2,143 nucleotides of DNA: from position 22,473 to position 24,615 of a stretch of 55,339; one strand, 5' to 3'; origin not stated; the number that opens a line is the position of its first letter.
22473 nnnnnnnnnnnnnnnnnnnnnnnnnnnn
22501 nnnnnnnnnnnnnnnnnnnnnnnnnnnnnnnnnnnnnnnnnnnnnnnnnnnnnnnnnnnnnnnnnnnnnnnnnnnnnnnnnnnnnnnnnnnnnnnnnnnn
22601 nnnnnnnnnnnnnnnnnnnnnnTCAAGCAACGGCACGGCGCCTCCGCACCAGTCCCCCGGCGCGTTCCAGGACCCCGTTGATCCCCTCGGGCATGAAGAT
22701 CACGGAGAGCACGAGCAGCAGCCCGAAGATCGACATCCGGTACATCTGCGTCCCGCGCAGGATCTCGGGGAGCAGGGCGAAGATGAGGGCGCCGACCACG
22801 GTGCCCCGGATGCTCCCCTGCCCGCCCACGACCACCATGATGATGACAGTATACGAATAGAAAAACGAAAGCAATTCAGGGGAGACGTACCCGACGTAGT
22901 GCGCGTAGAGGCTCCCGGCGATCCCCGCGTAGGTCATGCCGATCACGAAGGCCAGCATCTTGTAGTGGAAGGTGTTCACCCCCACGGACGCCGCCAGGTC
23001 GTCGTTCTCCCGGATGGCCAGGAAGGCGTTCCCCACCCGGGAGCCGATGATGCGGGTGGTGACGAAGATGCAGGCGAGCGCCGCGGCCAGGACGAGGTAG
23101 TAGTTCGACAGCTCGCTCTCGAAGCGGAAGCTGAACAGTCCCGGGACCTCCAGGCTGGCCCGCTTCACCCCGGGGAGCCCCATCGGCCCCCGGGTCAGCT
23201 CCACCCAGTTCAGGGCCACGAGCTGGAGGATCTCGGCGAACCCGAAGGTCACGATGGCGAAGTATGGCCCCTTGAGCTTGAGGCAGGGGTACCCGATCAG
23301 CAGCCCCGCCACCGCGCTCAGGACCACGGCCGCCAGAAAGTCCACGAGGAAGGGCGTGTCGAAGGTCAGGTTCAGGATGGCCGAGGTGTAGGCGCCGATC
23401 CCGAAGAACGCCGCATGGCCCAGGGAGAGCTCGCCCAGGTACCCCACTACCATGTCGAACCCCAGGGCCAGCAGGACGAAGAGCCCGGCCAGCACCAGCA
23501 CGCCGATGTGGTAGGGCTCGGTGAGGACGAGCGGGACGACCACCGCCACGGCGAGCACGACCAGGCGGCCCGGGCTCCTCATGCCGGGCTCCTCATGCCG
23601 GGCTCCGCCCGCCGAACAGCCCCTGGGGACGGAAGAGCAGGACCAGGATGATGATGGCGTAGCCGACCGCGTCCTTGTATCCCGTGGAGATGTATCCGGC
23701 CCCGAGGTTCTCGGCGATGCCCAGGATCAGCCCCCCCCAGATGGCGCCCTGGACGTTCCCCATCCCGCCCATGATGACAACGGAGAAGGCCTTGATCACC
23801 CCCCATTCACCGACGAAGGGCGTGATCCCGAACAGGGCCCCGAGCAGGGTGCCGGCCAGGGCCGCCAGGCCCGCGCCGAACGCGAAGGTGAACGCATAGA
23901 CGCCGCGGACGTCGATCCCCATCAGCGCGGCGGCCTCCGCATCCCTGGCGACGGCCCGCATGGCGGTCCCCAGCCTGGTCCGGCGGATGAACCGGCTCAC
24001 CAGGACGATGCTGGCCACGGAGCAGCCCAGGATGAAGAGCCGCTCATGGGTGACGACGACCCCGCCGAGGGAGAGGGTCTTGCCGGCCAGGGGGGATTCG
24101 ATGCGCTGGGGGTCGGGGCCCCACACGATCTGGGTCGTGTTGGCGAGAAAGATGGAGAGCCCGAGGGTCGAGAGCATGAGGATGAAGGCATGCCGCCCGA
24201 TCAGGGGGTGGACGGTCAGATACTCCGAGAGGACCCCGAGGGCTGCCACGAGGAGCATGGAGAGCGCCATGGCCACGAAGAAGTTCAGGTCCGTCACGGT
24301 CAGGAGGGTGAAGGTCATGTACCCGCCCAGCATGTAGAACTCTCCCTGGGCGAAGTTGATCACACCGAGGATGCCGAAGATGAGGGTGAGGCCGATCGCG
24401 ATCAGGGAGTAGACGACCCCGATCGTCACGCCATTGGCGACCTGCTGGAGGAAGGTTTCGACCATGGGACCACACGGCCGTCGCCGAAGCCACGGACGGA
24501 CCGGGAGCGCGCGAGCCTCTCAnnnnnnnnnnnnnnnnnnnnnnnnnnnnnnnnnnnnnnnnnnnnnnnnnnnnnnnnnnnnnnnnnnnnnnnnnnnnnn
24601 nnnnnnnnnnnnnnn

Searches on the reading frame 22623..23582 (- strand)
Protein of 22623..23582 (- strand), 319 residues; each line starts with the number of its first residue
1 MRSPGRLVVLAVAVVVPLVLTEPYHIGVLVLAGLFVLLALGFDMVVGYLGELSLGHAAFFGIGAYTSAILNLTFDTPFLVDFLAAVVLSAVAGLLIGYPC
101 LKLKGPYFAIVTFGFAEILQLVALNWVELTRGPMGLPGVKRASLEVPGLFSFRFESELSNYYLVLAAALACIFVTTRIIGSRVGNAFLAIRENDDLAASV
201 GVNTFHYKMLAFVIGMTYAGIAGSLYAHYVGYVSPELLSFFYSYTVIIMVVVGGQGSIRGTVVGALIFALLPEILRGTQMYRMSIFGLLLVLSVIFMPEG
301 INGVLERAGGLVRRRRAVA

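Call 41: search_protein_families(library=pfam, proteins=[window:22623-23582:-], max_evalue=0.00001)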
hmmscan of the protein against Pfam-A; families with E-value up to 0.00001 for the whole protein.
window:22623-23582:- (319 aa): 1 family
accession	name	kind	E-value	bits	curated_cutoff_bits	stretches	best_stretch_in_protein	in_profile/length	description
PF02653.21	BPD_transp_2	-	3.7e-50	171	26.8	1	27-293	4-268/269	Branched-chain amino acid transport system / permease component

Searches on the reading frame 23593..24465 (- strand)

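Call 41: search_protein_families(library=pfam, proteins=[window:23593-24465:-], max_evalue=0.00001)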
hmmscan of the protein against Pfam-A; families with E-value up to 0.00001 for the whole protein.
window:23593-24465:- (290 aa): 1 family
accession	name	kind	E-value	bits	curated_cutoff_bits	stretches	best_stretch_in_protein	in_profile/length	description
PF02653.21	BPD_transp_2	-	2.6e-43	148.5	26.8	1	10-276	3-269/269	Branched-chain amino acid transport system / permease component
